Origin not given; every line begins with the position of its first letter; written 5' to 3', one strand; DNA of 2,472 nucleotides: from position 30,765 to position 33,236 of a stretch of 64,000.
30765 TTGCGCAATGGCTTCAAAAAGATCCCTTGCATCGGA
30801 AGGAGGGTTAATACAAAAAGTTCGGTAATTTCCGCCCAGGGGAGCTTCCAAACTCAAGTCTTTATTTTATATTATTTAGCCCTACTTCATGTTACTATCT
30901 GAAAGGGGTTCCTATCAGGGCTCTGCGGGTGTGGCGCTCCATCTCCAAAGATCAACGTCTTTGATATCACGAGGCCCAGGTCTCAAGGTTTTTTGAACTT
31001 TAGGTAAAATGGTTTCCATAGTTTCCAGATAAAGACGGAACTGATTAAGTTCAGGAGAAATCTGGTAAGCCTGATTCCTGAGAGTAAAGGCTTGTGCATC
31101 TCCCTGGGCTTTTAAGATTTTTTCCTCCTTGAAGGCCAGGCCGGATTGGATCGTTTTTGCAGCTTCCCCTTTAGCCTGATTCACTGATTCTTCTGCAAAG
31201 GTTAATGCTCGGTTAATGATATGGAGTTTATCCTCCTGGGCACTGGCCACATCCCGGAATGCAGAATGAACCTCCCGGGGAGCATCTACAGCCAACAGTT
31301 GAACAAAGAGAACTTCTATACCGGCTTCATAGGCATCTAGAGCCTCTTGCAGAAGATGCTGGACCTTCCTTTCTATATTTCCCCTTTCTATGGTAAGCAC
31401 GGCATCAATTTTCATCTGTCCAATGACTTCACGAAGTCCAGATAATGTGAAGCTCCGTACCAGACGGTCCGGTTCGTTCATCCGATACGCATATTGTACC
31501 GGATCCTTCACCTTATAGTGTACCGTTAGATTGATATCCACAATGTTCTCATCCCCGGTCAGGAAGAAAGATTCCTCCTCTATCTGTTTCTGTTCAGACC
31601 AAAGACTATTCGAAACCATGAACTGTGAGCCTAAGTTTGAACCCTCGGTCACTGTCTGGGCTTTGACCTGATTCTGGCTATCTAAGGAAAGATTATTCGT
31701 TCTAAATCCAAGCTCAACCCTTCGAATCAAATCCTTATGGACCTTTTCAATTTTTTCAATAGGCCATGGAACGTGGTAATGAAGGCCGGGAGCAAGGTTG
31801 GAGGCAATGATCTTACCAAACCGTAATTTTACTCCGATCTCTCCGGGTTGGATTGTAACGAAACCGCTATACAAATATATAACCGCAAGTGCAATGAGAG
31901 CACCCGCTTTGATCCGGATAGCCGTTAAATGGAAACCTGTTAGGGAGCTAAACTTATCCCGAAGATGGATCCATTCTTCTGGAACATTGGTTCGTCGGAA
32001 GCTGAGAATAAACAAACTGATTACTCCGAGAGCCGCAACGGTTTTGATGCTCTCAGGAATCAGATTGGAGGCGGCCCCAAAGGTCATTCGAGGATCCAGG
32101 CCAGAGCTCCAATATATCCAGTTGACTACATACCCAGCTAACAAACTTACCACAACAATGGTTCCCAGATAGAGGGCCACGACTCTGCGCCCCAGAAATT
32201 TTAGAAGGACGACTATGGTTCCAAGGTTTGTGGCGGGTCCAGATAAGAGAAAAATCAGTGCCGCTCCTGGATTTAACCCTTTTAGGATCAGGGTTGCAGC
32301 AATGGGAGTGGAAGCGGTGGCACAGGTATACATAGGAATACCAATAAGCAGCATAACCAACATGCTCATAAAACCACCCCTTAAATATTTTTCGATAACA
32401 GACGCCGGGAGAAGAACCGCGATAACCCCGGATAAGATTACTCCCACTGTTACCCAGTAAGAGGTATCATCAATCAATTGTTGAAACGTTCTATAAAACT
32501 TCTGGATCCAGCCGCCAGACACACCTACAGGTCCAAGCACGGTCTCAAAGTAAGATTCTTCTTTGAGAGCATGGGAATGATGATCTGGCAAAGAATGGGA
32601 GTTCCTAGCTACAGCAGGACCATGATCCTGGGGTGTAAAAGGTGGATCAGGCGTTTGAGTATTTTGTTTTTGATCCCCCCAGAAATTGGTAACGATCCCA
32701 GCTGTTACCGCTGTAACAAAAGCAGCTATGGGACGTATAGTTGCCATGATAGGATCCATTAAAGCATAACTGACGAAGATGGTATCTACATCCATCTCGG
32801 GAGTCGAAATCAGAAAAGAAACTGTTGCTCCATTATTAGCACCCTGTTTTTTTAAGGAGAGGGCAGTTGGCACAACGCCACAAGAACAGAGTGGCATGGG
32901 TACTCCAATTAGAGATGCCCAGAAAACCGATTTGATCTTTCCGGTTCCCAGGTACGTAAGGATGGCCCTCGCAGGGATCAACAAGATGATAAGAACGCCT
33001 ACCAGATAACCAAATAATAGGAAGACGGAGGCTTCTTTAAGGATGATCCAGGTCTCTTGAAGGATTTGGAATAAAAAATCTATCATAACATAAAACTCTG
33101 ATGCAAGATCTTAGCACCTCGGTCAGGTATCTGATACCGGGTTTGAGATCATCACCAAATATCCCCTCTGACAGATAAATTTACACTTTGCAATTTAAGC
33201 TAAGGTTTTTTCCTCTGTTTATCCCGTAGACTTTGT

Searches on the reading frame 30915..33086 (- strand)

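Call 21: search_protein_families(library=pfam, proteins=[window:30915-33086:-], max_evalue=0.00001)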
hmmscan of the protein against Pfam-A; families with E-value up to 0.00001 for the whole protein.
window:30915-33086:- (723 aa): 2 families
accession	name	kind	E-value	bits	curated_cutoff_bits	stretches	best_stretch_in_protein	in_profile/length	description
PF03773.19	ArsP_1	-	2.1e-46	158.9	32.3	1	14-322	11-293/294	Predicted permease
PF01145.31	Band_7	-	1.9e-23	83.9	23.6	1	411-642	2-176/176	SPFH domain / Band 7 family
